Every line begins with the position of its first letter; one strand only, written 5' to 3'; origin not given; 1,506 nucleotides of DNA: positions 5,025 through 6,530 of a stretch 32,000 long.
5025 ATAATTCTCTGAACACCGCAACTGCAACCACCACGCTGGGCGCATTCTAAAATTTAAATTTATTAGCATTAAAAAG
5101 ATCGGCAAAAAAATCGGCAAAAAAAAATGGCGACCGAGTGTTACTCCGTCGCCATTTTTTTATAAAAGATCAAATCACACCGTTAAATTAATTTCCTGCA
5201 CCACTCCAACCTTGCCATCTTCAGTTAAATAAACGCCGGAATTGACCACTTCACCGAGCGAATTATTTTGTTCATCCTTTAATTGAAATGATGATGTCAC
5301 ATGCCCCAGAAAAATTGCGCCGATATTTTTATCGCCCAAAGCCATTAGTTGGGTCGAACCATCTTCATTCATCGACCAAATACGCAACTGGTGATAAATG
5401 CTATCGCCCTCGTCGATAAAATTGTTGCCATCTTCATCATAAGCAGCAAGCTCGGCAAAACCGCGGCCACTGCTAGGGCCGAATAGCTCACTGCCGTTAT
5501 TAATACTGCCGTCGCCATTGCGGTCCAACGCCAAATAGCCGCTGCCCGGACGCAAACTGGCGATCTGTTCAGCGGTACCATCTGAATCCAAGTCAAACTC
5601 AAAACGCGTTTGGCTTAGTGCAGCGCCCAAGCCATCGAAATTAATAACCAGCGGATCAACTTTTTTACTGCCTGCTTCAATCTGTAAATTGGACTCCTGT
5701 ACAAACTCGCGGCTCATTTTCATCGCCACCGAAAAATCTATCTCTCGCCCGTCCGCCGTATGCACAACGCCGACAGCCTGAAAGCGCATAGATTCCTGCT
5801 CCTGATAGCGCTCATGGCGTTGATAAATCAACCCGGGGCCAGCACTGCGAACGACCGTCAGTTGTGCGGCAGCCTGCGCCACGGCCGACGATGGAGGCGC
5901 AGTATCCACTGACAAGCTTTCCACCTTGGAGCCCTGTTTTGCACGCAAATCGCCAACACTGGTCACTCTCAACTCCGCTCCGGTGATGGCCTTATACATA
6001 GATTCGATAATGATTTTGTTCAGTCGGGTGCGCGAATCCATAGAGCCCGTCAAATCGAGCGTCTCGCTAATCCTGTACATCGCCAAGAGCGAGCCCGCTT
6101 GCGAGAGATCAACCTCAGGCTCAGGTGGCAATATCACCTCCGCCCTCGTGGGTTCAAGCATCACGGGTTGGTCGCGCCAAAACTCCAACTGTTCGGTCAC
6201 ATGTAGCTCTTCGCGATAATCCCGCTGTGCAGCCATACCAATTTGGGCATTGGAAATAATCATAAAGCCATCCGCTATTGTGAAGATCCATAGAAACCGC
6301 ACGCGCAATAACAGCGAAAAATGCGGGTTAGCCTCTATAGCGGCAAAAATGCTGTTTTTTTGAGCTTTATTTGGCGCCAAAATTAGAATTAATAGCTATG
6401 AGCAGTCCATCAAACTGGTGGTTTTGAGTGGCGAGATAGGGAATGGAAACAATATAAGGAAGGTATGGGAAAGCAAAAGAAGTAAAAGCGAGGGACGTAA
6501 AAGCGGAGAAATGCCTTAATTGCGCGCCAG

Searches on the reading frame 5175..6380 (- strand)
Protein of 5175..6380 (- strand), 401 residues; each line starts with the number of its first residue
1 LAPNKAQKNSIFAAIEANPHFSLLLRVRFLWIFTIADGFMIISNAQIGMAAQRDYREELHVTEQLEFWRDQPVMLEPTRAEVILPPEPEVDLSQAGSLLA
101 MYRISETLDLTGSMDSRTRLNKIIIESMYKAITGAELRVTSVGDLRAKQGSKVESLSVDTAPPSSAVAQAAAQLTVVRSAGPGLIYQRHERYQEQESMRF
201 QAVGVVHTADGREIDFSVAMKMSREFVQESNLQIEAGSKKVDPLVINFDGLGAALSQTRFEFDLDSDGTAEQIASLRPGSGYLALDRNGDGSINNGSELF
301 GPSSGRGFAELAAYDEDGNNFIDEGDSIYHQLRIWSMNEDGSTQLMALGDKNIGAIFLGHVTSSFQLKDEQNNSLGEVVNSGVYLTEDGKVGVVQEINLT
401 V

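Call 36: search_protein_families(library=pfam, proteins=[window:5175-6380:-], max_evalue=0.00001)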
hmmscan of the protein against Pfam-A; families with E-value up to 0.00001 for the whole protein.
window:5175-6380:- (401 aa): 0 families

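Call 90: search_protein_families(library=padloc, alignment_id=A7, max_evalue=0.001)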
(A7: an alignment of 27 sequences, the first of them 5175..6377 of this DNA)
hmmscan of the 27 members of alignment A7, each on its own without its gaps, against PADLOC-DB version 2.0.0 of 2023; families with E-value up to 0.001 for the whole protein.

A. member 1, window:5175-6377:- (400 aa): 0 families

B. families by the number of members that match (of 27 scanned): 16 families
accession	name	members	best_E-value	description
PDLC04140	mad8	2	2.9e-16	mads_8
PDLC01247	DEDDh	1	7.5e-37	"CAS-I,CAS-II,CAS-III,CAS-IV,CAS-V,CAS-VI; associated"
PDLC05027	PDC-S48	1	6.4e-35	-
PDLC04135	mad3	1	5.2e-31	mads_3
PDLC03707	HEase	1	6.7e-31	homing endonuclease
PDLC05028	PDC-S48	1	1.6e-28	-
PDLC04105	HerA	1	2.2e-14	-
PDLC04103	HerA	1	1.1e-10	-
PDLC02980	AriA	1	2.6e-10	-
PDLC01055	HerA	1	5.8e-10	Type III coevolved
PDLC01097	C3a214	1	1.3e-08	GlgB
PDLC02914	ATPase-Toprim_I-B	1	4.3e-08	-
PDLC04559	PDC-M28B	1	2e-06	-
PDLC04104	HerA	1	9.8e-05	-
PDLC00281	PtuA1|PtuA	1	0.00027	AAA ATPase domain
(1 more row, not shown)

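Call 91: search_protein_families(library=pfam, alignment_id=A7, max_evalue=0.00001)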
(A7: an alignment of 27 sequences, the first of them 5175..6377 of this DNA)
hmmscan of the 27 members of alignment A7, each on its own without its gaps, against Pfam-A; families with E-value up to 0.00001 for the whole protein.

A. member 1, window:5175-6377:- (400 aa): 0 families

B. families by the number of members that match (of 27 scanned): 44 families (the first 25 are shown)
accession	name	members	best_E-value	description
PF05872.18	HerA_C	1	2.6e-226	Helicase HerA-like C-terminal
PF07488.18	Glyco_hydro_67M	1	8.3e-143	Glycosyl hydrolase family 67 middle domain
PF00202.27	Aminotran_3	1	6.9e-100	Aminotransferase class-III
PF00331.26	Glyco_hydro_10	1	2.1e-97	Glycosyl hydrolase family 10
PF07477.17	Glyco_hydro_67C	1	8.8e-92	Glycosyl hydrolase family 67 C-terminus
PF03279.18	Lip_A_acyltrans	1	2.9e-67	Bacterial lipid A biosynthesis acyltransferase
PF00185.30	OTCace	1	1.7e-54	Aspartate/ornithine carbamoyltransferase, Asp/Orn binding domain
PF09966.14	DUF2200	1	1.1e-53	Uncharacterized protein conserved in bacteria (DUF2200)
PF02729.26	OTCace_N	1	4.6e-50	Aspartate/ornithine carbamoyltransferase, carbamoyl-P binding domain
PF01979.26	Amidohydro_1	1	7.8e-48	Amidohydrolase family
PF14567.11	SUKH_5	1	2.2e-43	SMI1-KNR4 cell-wall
PF09084.16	NMT1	1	6.6e-42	NMT1/THI5 like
PF00136.26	DNA_pol_B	1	9.6e-42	DNA polymerase family B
PF04264.18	YceI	1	5e-41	YceI-like domain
PF00005.33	ABC_tran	1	2.2e-37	ABC transporter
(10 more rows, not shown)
